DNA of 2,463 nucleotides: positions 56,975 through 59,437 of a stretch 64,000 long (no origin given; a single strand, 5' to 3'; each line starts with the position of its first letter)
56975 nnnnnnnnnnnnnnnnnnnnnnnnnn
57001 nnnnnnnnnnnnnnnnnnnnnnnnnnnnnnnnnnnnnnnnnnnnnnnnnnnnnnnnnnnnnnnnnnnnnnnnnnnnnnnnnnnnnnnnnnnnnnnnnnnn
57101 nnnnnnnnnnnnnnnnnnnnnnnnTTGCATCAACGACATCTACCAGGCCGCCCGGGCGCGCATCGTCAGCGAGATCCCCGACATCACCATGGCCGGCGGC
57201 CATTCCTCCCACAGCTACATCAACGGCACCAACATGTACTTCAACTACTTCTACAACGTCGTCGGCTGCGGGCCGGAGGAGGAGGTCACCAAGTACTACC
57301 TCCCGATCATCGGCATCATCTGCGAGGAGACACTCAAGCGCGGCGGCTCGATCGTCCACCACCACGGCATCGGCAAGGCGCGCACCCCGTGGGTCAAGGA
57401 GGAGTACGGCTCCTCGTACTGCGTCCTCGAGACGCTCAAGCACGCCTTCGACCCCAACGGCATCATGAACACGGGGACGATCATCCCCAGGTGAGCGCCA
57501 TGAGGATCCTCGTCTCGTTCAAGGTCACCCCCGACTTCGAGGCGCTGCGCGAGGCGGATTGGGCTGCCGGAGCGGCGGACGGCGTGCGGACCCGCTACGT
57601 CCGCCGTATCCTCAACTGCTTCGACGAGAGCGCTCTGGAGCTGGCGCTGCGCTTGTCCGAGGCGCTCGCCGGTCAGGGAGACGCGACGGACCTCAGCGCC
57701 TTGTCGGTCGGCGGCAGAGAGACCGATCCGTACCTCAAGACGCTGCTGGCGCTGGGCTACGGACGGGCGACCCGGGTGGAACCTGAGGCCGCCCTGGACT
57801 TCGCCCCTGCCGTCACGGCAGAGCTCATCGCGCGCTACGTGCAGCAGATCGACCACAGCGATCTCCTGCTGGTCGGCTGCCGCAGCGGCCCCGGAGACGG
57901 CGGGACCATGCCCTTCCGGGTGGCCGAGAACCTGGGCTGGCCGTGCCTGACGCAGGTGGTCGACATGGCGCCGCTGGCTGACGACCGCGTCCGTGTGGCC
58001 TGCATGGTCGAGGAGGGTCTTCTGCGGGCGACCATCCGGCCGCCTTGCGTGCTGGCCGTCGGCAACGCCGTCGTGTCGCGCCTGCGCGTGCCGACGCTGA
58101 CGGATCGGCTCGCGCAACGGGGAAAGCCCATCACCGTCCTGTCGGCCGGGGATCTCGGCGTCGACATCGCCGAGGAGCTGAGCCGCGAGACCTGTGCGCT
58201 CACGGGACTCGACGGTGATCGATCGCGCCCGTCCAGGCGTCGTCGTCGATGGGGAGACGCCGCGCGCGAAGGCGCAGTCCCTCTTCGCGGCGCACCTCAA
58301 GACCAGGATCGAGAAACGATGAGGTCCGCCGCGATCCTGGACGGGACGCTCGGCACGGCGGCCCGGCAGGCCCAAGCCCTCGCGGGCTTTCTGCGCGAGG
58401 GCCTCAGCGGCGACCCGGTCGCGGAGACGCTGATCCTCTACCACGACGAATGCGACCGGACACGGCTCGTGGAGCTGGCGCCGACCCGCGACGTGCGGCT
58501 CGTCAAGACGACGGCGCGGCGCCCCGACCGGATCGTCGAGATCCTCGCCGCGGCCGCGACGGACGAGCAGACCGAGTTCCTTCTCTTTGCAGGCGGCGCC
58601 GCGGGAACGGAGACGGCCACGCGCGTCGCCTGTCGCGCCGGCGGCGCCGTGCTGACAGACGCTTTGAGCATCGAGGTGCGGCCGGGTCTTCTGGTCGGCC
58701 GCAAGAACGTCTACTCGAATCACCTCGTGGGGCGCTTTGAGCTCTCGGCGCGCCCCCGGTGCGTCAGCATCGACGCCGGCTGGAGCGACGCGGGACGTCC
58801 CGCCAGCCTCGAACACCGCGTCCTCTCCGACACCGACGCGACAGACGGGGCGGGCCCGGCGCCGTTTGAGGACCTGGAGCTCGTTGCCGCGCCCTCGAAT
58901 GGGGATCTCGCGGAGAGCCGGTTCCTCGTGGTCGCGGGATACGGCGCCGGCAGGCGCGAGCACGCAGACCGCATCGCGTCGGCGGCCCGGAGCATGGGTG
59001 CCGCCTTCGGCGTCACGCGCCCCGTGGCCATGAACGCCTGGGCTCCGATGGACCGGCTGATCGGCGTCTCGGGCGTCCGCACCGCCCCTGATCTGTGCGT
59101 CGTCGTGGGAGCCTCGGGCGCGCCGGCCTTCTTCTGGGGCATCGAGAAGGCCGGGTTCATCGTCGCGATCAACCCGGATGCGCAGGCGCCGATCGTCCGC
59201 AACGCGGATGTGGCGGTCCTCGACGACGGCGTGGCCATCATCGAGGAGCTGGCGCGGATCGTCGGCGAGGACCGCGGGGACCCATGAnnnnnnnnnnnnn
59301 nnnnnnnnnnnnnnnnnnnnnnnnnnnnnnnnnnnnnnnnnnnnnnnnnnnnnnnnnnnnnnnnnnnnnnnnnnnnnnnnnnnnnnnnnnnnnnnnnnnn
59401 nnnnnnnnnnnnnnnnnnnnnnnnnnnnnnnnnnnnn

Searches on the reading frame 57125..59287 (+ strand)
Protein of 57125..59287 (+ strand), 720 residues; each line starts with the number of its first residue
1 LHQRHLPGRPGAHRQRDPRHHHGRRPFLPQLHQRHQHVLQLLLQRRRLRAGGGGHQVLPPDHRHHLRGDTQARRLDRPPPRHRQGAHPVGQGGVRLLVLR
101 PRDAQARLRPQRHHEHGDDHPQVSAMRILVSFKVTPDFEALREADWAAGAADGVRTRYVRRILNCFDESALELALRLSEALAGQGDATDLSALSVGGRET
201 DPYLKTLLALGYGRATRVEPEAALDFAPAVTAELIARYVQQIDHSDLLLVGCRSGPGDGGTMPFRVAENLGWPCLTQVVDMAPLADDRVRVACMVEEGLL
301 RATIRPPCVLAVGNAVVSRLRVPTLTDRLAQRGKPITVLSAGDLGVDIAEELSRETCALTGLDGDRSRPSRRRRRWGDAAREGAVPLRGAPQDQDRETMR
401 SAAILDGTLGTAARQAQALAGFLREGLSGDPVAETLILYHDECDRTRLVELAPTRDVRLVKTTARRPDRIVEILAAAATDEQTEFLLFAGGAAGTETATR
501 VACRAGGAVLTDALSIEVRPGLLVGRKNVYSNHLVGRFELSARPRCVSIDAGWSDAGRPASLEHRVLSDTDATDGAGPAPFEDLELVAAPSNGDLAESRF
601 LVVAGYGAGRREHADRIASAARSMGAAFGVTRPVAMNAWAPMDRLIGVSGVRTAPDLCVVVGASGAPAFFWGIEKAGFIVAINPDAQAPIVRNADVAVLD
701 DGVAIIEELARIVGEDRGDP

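Call 60: search_protein_families(library=pfam, proteins=[window:57125-59287:+], max_evalue=1e-8)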
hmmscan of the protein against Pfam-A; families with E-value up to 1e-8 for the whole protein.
window:57125-59287:+ (720 aa): 2 families
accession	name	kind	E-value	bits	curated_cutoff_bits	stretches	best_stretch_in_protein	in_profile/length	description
PF01012.27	ETF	-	1.5e-25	90.5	26.7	1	158-341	8-178/181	Electron transfer flavoprotein domain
PF00766.25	ETF_alpha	-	1.4e-18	67.1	27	1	594-674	1-81/81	Electron transfer flavoprotein FAD-binding domain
